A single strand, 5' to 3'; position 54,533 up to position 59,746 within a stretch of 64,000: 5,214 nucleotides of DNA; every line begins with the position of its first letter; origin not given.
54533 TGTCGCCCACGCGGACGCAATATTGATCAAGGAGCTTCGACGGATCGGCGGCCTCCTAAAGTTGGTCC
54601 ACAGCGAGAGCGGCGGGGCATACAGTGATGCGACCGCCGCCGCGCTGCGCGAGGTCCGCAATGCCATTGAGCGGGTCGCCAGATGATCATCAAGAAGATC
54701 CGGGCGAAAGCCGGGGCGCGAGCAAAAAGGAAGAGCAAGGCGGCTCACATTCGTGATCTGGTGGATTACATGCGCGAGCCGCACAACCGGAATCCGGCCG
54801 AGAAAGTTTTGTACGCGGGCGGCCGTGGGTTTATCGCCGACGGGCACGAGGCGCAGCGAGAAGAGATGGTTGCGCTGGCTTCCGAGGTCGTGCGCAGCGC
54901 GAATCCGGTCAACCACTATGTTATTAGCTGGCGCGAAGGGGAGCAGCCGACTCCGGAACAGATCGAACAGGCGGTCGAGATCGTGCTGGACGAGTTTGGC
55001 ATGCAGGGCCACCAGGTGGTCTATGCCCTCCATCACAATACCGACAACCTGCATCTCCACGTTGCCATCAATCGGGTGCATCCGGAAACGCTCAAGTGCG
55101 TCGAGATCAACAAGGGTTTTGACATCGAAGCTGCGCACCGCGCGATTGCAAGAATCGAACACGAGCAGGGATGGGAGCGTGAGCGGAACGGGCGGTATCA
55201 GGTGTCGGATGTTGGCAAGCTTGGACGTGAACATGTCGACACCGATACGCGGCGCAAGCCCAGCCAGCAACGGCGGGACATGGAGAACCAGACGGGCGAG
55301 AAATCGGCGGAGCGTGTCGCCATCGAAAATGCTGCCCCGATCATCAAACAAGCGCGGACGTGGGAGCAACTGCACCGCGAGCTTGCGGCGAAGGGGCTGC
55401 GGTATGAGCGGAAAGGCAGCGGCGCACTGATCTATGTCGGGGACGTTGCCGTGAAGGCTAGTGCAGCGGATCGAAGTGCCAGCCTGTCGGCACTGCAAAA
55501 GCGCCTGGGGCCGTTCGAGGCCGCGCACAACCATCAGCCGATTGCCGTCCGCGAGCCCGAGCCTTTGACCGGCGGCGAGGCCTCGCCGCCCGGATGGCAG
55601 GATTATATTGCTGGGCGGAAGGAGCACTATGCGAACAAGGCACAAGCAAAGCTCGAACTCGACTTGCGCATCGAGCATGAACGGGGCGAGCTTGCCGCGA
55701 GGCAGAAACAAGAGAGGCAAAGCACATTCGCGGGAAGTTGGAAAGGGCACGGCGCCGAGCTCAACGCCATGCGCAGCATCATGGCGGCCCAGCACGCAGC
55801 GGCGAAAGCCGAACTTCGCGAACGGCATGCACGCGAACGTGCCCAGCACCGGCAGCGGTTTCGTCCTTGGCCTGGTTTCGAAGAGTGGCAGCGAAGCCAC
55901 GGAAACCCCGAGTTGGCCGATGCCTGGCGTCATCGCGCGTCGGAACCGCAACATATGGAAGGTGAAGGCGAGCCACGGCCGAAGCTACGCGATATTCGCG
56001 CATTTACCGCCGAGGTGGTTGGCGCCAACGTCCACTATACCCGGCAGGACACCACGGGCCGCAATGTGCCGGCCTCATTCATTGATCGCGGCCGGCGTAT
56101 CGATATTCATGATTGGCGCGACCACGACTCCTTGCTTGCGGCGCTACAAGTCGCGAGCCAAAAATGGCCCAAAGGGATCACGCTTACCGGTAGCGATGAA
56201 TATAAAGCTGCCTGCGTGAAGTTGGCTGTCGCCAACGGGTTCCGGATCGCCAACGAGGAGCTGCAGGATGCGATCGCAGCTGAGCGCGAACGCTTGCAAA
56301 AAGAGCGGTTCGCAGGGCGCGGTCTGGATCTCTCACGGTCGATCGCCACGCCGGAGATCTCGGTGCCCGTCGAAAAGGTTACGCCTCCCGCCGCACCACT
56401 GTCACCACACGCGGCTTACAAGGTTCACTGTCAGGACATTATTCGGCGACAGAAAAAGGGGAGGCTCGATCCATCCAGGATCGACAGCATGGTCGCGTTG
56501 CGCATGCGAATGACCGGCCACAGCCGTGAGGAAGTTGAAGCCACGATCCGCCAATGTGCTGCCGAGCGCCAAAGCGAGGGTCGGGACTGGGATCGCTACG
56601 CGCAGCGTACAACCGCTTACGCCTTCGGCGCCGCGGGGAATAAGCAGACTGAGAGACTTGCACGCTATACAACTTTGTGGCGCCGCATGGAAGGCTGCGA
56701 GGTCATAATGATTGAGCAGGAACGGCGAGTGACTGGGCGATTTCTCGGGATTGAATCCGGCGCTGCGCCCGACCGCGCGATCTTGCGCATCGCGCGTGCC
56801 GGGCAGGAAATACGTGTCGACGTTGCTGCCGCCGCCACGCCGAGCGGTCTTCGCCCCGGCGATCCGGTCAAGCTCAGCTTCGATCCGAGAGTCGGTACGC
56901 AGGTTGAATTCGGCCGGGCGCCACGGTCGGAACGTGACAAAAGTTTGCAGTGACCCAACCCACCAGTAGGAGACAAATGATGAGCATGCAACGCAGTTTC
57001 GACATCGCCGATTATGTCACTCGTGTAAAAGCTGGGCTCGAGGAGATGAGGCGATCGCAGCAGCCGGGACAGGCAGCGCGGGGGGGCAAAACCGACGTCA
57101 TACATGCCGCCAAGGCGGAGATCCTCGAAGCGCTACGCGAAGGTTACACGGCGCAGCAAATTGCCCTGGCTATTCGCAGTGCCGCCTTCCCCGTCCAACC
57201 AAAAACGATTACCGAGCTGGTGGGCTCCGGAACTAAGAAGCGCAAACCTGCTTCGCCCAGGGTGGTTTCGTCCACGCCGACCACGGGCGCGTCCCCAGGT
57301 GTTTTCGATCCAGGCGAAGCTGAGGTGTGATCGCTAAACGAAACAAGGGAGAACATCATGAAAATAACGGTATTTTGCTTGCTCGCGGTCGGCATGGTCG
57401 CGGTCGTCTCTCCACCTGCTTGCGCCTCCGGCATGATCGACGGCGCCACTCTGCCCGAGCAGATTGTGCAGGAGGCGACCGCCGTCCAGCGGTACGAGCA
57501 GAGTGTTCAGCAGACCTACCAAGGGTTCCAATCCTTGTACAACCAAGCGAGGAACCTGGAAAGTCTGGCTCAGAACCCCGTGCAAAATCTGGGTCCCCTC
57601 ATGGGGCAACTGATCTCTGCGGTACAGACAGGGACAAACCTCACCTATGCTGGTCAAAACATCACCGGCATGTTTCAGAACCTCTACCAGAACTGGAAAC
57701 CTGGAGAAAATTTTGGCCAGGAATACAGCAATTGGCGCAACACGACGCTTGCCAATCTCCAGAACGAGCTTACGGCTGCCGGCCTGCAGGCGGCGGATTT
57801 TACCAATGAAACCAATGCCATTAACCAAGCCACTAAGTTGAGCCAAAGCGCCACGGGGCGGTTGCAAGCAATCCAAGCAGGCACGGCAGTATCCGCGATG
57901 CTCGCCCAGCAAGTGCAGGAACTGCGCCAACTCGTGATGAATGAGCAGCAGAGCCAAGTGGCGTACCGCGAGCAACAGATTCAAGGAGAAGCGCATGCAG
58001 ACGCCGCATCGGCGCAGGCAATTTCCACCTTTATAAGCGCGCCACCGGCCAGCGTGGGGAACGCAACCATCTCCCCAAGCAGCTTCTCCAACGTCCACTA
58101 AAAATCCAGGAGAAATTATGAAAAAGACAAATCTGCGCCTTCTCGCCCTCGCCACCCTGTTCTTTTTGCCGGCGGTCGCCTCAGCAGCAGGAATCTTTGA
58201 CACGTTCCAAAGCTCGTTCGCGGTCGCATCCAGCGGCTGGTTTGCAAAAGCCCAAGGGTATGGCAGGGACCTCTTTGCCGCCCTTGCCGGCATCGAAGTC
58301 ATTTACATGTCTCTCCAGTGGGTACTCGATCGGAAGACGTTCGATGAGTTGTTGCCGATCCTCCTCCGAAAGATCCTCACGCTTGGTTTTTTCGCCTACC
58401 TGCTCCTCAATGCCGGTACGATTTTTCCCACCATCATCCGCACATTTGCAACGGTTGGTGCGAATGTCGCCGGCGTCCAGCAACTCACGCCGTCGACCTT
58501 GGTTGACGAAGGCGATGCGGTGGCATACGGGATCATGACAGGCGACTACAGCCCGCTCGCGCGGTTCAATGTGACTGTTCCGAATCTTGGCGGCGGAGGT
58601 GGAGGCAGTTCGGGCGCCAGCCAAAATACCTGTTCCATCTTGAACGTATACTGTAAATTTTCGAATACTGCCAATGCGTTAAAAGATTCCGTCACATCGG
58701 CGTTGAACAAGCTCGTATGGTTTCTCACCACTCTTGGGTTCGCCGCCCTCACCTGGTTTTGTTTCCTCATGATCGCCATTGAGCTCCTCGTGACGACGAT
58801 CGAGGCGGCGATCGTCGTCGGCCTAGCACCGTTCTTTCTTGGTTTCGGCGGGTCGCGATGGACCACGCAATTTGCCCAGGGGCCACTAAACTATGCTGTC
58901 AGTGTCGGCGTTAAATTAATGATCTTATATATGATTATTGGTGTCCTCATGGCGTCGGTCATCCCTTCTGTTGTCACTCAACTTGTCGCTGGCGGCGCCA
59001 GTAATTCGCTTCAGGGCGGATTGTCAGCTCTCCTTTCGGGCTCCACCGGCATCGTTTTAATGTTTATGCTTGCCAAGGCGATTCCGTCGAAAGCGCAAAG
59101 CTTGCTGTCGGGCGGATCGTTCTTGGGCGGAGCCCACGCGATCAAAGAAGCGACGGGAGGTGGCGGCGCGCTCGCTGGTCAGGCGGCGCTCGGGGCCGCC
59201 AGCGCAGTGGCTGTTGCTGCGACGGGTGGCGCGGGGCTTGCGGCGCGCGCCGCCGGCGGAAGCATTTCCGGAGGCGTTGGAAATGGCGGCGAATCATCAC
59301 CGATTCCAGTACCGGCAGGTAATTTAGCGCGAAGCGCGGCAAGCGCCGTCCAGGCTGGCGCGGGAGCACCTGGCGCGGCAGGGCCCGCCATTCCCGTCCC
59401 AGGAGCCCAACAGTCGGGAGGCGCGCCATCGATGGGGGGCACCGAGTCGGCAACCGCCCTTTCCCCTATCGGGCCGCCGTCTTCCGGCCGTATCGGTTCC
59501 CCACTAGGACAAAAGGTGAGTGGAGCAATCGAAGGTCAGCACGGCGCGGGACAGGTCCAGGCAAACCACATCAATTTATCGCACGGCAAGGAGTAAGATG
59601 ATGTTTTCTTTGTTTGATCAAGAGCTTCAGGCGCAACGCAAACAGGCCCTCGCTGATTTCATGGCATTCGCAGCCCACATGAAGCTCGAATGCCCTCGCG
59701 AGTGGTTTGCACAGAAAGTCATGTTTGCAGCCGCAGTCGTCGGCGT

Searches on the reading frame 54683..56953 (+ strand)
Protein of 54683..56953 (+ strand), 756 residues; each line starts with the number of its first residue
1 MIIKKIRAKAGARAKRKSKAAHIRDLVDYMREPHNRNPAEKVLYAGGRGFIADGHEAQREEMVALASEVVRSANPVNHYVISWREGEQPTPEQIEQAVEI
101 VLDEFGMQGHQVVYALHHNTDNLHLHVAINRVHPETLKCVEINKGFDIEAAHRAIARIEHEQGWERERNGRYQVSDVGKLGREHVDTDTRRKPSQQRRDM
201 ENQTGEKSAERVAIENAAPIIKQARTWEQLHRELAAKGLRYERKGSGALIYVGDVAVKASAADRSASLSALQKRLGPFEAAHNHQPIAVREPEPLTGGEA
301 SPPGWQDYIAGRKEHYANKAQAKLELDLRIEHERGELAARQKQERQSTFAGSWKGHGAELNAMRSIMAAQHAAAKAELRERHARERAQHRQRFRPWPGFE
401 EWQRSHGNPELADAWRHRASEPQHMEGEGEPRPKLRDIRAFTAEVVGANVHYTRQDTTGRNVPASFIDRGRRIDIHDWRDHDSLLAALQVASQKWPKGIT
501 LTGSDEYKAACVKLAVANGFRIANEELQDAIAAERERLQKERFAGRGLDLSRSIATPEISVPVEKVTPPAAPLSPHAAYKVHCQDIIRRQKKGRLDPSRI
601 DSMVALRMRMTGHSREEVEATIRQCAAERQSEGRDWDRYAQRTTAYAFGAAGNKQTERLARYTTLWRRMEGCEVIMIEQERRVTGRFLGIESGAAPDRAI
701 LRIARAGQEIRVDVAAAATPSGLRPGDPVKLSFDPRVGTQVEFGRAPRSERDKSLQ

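Call 56: find_encoding_contigs(protein=window:54683-56953:+, flank=10000, max_places=2)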
Protein window:54683-56953:+ (756 aa): 7 contigs read that carry it; 2 places shown.
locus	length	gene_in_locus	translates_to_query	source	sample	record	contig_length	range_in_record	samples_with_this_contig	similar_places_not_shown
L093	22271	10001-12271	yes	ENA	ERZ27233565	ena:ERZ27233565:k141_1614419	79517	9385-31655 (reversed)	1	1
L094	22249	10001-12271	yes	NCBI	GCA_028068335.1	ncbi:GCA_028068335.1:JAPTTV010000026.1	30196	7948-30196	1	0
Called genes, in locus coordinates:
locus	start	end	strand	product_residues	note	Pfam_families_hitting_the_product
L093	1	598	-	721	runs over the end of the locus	PF14742:GDE_N_bis, PF22422:MGH1-like_GH, PF06202:GDE_C (weak)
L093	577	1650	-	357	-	PF13439:Glyco_transf_4, PF13579:Glyco_trans_4_4 (weak), PF00534:Glycos_transf_1, PF13692:Glyco_trans_1_4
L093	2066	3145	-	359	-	PF04204:HTS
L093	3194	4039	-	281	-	-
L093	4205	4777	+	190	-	PF01625:PMSR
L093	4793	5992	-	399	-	PF12697:Abhydrolase_6, PF07859:Abhydrolase_3 (weak)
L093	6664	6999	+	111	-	-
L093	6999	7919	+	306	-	-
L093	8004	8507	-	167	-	-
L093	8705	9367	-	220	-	-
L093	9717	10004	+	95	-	PF21983:NikA-like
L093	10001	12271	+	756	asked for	PF03432:Relaxase, PF22863:TraI_middle, PF18821:LPD7, PF22448:RepB_primase_C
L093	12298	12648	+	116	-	-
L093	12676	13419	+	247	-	-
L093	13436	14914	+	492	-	PF04610:TrbL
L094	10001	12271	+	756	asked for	PF03432:Relaxase, PF22863:TraI_middle, PF18821:LPD7, PF22448:RepB_primase_C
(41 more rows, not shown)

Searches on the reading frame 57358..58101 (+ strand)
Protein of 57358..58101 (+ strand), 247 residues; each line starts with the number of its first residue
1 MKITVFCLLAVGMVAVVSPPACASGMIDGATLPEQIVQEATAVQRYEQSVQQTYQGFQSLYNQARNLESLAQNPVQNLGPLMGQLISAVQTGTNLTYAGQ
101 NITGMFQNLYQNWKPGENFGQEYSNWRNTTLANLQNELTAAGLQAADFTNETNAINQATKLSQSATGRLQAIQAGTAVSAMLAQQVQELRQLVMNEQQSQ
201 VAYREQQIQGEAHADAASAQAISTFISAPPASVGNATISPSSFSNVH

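Call 109: search_protein_families(library=ncbifam, proteins=[window:57358-58101:+], max_evalue=0.1)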
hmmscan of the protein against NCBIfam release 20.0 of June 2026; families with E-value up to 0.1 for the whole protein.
window:57358-58101:+ (247 aa): 5 families
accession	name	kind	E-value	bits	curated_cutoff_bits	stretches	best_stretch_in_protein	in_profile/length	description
TIGR02780.1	TrbJ_Ti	equivalog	1.1e-32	113.5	100.55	1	7-221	16-238/253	P-type conjugative transfer protein TrbJ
NF010448.0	PRK13874.1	subfamily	1.8e-18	66.5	225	1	5-218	9-226/246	conjugal transfer protein TrbJ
NF010416.0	PRK13842.1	subfamily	6.2e-14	51.9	360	1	5-202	12-229/267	conjugal transfer protein TrbJ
NF010452.0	PRK13879.1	equivalog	0.003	16.8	286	1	144-228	165-249/255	P-type conjugative transfer protein TrbJ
NF047515.1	SpiroCoCo_C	equivalog_domain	0.03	13.5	125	0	130-201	43-116/313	SpiroCoCo family coiled-coil protein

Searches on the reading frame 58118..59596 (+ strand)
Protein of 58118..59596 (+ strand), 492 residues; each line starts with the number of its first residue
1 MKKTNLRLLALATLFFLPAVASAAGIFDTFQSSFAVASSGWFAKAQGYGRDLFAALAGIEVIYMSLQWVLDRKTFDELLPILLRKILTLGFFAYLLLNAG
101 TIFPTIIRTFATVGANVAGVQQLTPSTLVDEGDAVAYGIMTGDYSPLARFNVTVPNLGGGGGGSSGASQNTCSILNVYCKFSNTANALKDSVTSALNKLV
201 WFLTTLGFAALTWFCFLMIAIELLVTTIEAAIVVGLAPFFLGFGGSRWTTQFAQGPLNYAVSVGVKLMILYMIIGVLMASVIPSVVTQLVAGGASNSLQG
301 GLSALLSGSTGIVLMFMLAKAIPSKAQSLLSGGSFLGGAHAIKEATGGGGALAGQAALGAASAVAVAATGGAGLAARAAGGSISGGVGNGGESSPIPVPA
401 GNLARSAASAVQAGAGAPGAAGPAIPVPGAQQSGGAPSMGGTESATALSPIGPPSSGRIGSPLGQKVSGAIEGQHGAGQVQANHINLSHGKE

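Call 109: search_protein_families(library=ncbifam, proteins=[window:58118-59596:+], max_evalue=0.1)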
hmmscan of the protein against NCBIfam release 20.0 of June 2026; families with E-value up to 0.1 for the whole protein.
window:58118-59596:+ (492 aa): 3 families
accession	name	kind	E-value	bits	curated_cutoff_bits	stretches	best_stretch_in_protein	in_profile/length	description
TIGR02783.1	TrbL_P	equivalog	1.3e-46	159.4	128.85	1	22-376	2-285/298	P-type conjugative transfer protein TrbL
NF010415.0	PRK13841.1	subfamily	5.6e-16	58.7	517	2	7-136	11-138/393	conjugal transfer protein TrbL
NF010449.0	PRK13875.1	subfamily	1.2e-10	41.2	442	2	24-142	4-119/443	conjugal transfer protein TrbL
